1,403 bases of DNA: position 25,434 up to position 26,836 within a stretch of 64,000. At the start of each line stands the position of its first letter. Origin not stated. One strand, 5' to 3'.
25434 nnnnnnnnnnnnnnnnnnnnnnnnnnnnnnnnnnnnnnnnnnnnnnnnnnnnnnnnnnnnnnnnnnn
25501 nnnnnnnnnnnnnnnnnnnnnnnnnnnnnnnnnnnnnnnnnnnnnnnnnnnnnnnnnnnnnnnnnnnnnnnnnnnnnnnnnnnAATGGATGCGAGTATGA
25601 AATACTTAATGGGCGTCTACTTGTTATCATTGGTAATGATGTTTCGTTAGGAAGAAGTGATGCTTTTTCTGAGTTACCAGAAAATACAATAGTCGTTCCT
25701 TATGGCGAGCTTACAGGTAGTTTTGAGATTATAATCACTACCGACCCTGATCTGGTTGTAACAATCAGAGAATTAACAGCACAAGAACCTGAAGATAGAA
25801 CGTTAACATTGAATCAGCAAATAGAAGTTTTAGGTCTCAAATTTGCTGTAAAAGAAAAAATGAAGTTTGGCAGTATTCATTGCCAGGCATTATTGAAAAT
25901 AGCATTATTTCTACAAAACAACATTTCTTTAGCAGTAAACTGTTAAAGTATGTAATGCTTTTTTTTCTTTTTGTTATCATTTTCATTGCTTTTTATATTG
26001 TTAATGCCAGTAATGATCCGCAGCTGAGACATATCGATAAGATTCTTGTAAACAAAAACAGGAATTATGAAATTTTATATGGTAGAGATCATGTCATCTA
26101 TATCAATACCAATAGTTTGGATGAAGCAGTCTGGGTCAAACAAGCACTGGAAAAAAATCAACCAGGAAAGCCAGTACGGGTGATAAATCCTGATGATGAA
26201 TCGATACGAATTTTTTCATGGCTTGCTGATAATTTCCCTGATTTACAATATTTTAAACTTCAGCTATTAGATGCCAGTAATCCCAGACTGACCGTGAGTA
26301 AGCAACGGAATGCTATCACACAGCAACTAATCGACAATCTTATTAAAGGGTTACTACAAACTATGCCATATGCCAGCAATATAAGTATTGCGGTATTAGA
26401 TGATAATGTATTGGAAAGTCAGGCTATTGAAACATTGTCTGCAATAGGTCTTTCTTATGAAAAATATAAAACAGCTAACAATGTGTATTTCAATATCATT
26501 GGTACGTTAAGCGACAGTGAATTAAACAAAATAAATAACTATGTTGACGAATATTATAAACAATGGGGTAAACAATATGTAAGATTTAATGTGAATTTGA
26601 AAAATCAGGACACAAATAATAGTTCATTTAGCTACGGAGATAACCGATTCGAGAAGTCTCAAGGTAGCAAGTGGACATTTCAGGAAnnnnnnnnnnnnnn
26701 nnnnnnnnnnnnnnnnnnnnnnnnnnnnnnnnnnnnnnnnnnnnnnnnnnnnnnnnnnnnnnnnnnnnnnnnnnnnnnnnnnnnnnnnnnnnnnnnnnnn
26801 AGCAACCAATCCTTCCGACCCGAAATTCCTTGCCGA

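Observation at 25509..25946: eprH (PrgH/SctD) carries both an in-frame TAG and a frameshift at an A6 run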

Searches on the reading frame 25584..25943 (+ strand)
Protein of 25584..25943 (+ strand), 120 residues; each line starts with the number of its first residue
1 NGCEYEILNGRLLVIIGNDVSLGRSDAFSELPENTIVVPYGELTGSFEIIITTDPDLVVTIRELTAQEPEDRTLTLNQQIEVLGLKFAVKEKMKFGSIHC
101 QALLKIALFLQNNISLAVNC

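Call 45: search_solved_structures(query=window:25584-25943:+, show_alignments=1, max_evalue=0.01)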
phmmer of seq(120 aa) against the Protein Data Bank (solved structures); distinct sequences matched with E-value up to 0.01: 3.
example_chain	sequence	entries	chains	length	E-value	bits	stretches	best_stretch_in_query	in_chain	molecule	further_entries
3j1w_A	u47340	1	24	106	3.4e-08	37.1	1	1-89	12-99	Protein PrgH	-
4g2s_A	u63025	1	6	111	3.9e-08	36.9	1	1-89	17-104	Protein prgH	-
3j6d_A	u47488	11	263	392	5.3e-07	33.2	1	1-89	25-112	Protein PrgH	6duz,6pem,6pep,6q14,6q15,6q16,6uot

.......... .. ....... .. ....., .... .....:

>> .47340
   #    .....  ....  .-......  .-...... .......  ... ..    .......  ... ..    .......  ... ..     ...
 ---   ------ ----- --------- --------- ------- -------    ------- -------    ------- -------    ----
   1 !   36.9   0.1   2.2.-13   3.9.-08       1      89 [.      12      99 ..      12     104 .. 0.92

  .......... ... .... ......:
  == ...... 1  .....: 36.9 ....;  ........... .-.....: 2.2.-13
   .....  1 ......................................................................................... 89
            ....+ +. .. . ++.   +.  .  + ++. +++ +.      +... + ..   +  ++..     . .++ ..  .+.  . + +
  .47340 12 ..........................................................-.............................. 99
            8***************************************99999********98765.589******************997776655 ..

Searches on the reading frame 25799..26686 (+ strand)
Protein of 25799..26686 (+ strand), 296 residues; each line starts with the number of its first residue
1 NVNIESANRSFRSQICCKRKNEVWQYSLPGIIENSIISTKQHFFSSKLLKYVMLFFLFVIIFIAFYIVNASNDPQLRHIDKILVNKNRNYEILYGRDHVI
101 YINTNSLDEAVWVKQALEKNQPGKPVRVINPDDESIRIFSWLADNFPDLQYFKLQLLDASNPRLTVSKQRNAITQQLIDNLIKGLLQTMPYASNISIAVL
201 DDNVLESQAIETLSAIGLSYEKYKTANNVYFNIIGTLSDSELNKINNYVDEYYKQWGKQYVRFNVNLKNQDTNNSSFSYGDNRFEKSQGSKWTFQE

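Call 46: search_solved_structures(query=window:25799-26686:+, show_alignments=1, max_evalue=0.01)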
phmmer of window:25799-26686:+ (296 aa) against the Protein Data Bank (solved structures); distinct sequences matched with E-value up to 0.01: 7.
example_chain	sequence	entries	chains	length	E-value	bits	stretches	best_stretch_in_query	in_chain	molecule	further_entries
3j6d_A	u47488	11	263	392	3.9e-38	134.7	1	16-294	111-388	Protein PrgH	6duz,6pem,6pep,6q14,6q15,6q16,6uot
5tcp_1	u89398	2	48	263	3.4e-37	131.6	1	52-294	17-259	Protein PrgH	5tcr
3gr1_A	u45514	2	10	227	1.3e-35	126.4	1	78-294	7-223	Protein prgH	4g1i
3gr0_A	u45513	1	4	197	1.4e-31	113.3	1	78-268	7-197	Protein prgH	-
3j1x_A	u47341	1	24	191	1.9e-31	112.8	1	80-268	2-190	Protein PrgH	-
2y9j_A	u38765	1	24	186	2.1e-30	109.4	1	87-268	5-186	PROTEIN PRGH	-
6rwk_A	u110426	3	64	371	9.3e-17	64.6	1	43-294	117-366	Protein MxiG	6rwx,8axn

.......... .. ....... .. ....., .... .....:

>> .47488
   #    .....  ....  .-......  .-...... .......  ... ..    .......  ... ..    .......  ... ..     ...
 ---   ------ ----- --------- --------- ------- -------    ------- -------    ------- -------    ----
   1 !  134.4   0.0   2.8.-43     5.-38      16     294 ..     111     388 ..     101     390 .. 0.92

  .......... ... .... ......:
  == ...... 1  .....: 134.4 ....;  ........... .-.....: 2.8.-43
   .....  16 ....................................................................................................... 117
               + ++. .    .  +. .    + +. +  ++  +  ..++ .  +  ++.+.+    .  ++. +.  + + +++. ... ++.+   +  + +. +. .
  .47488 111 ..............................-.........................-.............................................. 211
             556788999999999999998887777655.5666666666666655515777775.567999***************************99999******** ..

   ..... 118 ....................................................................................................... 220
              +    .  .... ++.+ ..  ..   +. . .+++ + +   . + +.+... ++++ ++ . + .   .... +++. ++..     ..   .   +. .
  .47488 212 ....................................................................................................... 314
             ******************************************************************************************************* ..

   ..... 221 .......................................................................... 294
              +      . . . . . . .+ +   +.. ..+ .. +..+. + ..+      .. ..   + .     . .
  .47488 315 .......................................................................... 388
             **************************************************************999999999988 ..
